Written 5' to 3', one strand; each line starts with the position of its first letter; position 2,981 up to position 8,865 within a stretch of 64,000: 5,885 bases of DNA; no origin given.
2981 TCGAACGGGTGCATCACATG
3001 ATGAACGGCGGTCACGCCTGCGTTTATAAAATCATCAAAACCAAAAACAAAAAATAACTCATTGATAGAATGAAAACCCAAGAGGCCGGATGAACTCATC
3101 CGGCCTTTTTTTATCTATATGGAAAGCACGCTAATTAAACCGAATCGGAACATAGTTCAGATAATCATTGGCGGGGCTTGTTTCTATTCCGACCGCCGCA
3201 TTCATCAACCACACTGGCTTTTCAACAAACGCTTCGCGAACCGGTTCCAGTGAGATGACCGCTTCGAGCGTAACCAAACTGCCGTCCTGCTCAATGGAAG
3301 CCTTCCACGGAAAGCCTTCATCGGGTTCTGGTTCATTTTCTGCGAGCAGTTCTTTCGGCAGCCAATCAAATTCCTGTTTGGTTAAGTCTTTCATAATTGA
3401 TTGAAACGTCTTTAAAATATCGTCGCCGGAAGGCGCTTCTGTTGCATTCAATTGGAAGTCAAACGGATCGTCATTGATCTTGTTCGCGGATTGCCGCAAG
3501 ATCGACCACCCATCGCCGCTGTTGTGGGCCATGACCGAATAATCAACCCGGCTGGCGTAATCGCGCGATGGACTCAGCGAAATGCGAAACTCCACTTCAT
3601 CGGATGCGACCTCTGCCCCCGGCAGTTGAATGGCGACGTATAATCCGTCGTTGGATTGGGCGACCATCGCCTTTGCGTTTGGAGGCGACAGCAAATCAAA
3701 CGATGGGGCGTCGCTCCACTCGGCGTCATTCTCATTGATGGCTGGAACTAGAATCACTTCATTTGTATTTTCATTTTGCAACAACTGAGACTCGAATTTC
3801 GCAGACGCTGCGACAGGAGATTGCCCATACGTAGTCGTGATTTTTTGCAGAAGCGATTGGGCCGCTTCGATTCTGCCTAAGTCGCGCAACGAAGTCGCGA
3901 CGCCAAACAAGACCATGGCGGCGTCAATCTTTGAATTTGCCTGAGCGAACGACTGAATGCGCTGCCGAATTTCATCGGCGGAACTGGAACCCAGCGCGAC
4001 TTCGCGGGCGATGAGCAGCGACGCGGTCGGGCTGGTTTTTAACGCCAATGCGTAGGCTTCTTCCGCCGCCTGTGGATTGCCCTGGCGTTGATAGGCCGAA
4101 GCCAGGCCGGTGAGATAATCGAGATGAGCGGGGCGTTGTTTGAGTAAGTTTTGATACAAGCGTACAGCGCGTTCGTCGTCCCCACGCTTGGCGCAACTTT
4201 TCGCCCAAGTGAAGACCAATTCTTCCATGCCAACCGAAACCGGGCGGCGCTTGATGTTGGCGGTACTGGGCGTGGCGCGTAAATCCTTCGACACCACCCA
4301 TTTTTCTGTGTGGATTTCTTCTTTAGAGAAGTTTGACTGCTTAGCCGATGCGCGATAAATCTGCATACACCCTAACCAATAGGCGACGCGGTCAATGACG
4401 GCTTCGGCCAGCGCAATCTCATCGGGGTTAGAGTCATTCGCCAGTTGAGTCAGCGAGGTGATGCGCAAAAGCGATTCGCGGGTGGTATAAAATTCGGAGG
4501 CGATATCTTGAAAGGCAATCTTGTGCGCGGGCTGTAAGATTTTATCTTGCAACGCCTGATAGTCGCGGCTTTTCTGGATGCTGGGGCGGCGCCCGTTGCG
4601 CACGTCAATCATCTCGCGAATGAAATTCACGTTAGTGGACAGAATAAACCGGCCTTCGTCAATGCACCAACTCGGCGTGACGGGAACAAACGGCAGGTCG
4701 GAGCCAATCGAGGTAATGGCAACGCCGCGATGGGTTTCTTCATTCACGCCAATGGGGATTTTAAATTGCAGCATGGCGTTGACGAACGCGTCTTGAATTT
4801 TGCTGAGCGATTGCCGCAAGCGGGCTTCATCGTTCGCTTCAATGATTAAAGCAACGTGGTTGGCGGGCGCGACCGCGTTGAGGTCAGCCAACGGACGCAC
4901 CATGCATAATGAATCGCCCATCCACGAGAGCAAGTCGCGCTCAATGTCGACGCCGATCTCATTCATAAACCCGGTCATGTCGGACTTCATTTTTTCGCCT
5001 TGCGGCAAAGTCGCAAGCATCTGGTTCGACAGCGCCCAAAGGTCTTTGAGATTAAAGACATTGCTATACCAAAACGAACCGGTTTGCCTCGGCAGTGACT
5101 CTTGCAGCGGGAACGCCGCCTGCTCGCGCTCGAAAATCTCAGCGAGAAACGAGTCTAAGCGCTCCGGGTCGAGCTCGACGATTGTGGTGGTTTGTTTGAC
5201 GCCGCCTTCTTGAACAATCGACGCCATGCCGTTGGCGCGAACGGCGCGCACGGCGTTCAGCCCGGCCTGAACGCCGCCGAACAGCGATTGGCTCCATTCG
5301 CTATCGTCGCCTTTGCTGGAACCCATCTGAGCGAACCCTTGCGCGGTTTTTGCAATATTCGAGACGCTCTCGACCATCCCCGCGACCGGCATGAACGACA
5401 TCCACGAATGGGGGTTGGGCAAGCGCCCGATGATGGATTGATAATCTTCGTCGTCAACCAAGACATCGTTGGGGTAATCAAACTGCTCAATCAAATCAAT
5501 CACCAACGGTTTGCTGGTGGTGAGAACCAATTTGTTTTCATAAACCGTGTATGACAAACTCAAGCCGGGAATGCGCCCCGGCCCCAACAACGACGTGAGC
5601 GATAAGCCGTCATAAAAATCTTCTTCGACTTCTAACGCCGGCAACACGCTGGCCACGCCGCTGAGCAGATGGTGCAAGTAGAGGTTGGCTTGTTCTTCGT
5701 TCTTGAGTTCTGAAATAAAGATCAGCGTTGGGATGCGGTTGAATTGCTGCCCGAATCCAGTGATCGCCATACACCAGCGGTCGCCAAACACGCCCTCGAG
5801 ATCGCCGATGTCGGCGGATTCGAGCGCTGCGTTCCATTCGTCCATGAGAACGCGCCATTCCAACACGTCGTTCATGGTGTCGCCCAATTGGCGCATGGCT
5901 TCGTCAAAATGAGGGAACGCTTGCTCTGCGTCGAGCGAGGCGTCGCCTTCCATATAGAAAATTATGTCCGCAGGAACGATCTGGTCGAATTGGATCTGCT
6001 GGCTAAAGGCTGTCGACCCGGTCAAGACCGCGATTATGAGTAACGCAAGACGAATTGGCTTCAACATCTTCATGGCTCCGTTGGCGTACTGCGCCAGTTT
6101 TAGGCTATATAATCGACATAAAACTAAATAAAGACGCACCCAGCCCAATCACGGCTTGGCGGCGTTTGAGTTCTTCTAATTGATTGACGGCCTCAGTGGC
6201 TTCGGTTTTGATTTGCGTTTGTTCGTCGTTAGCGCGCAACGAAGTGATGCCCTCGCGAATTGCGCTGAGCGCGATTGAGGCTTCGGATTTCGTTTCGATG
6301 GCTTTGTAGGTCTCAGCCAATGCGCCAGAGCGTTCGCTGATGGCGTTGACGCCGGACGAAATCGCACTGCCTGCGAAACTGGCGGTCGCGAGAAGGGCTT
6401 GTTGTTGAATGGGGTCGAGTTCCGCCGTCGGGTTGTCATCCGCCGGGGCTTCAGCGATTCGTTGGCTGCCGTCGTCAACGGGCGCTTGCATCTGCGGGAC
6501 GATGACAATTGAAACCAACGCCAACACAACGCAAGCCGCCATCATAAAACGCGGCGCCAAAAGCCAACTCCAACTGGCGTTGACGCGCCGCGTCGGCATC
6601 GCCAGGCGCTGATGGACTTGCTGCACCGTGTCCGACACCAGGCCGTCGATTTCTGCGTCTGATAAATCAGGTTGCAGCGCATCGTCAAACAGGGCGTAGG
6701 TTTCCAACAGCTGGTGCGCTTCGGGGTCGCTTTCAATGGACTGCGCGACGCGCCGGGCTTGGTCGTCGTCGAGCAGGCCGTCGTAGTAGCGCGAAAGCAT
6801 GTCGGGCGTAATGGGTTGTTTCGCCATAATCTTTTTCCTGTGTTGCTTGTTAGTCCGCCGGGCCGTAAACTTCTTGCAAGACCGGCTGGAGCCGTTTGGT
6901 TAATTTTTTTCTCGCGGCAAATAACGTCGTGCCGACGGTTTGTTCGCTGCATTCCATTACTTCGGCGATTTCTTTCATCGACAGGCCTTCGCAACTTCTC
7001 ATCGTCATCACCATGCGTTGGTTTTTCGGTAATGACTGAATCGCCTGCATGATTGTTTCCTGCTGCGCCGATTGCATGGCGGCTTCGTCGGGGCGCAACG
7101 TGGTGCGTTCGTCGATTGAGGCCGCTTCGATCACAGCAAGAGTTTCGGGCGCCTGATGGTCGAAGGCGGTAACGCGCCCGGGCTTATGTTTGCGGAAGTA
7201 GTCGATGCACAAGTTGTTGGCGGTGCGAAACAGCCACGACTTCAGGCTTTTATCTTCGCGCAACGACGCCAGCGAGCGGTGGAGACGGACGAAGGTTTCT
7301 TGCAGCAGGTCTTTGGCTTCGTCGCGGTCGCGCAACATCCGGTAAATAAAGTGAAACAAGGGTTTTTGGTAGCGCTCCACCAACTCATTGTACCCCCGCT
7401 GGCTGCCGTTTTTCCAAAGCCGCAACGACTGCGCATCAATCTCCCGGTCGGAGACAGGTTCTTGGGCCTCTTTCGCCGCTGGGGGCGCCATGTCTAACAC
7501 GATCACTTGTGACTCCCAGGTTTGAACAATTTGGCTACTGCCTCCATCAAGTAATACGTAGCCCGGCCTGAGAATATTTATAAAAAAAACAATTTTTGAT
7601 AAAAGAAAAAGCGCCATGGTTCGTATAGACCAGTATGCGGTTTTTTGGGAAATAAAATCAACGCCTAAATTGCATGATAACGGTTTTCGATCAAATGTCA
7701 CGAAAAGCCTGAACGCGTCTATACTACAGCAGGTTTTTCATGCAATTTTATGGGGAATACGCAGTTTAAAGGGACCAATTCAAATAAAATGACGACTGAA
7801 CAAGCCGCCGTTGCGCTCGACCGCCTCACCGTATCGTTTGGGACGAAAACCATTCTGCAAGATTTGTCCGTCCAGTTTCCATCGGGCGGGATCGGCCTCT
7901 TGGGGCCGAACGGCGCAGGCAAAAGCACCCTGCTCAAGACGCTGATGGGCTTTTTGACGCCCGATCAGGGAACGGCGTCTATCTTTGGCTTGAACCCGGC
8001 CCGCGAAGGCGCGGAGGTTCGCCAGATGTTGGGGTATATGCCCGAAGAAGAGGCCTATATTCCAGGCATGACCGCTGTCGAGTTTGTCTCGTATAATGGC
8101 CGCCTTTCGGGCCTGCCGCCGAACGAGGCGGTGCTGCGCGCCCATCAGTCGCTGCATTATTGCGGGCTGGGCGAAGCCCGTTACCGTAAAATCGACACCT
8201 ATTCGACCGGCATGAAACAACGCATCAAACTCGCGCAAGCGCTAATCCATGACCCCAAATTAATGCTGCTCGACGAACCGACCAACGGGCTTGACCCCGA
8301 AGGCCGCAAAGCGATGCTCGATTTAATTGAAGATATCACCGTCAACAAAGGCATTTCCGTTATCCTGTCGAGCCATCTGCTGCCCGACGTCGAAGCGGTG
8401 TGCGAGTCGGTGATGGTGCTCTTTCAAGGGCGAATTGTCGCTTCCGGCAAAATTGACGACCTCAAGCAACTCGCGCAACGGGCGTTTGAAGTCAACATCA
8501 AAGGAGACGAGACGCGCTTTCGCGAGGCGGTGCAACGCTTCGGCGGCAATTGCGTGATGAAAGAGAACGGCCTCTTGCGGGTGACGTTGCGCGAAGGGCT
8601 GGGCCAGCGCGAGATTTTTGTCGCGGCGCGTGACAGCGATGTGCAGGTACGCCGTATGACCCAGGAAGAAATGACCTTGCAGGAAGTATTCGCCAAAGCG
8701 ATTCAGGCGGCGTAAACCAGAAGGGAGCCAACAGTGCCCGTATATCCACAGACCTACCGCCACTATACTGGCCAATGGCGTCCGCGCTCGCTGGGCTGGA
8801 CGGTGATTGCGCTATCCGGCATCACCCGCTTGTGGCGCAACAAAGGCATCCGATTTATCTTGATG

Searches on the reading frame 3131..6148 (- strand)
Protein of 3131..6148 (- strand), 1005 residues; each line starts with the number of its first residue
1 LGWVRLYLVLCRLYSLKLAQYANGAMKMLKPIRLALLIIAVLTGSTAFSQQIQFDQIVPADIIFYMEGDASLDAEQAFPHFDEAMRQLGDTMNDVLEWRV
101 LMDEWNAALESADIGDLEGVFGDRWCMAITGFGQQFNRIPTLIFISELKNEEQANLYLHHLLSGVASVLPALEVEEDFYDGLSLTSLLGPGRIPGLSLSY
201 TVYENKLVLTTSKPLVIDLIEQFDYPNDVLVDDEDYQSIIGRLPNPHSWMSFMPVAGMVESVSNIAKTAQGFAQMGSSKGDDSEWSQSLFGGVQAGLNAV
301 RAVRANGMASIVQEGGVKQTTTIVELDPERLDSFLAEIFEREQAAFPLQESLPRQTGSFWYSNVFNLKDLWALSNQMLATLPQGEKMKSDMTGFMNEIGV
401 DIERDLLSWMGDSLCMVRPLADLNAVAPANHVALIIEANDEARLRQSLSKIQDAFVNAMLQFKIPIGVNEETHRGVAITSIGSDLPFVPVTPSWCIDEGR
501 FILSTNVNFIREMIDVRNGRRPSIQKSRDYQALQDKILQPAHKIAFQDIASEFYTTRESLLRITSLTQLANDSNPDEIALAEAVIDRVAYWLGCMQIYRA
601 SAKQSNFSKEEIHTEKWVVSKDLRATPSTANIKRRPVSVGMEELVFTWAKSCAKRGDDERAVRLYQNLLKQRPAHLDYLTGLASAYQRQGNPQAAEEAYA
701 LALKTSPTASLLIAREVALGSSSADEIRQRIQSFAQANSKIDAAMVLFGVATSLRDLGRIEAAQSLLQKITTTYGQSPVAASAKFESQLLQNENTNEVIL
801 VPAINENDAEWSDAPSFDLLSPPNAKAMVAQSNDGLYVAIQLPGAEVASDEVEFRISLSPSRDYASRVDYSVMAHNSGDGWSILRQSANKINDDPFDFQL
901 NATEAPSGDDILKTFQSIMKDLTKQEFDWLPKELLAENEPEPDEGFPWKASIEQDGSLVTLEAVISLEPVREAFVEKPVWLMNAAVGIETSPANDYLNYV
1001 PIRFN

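Call 62: search_protein_families(library=pfam, proteins=[window:3131-6148:-], max_evalue=0.00001)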
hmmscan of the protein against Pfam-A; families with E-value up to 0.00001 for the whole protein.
window:3131-6148:- (1005 aa): 6 families
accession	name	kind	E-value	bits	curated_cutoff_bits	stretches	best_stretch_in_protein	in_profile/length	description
PF13428.12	TPR_14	-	6.3e-10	39.2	23.5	0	644-684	3-43/44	Tetratricopeptide repeat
PF13432.12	TPR_16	-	2.6e-09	37.8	32.7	1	649-709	4-64/65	Tetratricopeptide repeat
PF07719.23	TPR_2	-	5.6e-09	35.9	27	0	678-708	3-33/34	Tetratricopeptide repeat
PF13424.12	TPR_12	-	2.5e-07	31.2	30.1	0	659-704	27-73/77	Tetratricopeptide repeat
PF13174.12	TPR_6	-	3e-06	28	26.3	0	746-777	2-33/33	Tetratricopeptide repeat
PF13176.12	TPR_7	-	3.1e-06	27.3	27.9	0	679-705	2-28/36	Tetratricopeptide repeat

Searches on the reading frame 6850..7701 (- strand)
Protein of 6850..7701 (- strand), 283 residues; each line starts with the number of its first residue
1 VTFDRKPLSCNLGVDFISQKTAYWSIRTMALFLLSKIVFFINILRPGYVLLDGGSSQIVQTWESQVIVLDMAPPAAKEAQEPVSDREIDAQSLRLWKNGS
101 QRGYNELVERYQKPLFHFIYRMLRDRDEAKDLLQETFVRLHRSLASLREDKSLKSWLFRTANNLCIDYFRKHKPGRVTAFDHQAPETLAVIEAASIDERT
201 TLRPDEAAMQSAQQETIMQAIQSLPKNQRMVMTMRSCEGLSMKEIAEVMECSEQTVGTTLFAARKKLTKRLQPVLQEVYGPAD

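Call 62: search_protein_families(library=pfam, proteins=[window:6850-7701:-], max_evalue=0.00001)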
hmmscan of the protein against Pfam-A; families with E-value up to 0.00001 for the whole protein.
window:6850-7701:- (283 aa): 4 families
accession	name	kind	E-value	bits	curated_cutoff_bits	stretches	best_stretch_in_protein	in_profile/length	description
PF04542.20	Sigma70_r2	-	2.5e-20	72.5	24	1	107-173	1-69/71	Sigma-70 region 2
PF08281.18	Sigma70_r4_2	-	1.8e-17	63.2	25.7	1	215-267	2-54/54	Sigma-70, region 4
PF07638.17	Sigma70_ECF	-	7.4e-09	36.2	21.1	1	207-271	120-183/185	ECF sigma factor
PF04545.22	Sigma70_r4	-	3e-08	33.5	24.1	1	220-267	1-48/50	Sigma-70, region 4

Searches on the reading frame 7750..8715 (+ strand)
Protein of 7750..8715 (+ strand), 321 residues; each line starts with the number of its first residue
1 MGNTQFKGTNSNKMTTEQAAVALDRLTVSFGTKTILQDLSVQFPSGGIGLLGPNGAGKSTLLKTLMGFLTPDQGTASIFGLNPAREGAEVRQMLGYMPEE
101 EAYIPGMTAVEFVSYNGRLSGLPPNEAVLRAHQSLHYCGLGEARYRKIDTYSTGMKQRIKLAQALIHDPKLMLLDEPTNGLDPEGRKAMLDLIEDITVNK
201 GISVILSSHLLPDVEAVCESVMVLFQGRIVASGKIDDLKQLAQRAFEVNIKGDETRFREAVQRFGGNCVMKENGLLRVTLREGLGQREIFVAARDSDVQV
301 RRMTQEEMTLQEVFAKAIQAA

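Call 62: search_protein_families(library=pfam, proteins=[window:7750-8715:+], max_evalue=0.00001)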
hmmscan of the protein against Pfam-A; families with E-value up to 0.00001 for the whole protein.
window:7750-8715:+ (321 aa): 3 families
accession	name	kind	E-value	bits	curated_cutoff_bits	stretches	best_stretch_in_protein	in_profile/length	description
PF00005.33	ABC_tran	-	2e-28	100.2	25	1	36-179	1-137/137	ABC transporter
PF13304.12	AAA_21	-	1.7e-14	55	27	1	126-209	220-298/304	AAA domain, putative AbiEii toxin, Type IV TA system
PF13732.12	DrrA1-3_C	-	4.8e-06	27.6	27.4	1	233-317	1-80/81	ATP-binding protein DrrA1-3-like, C-terminal domain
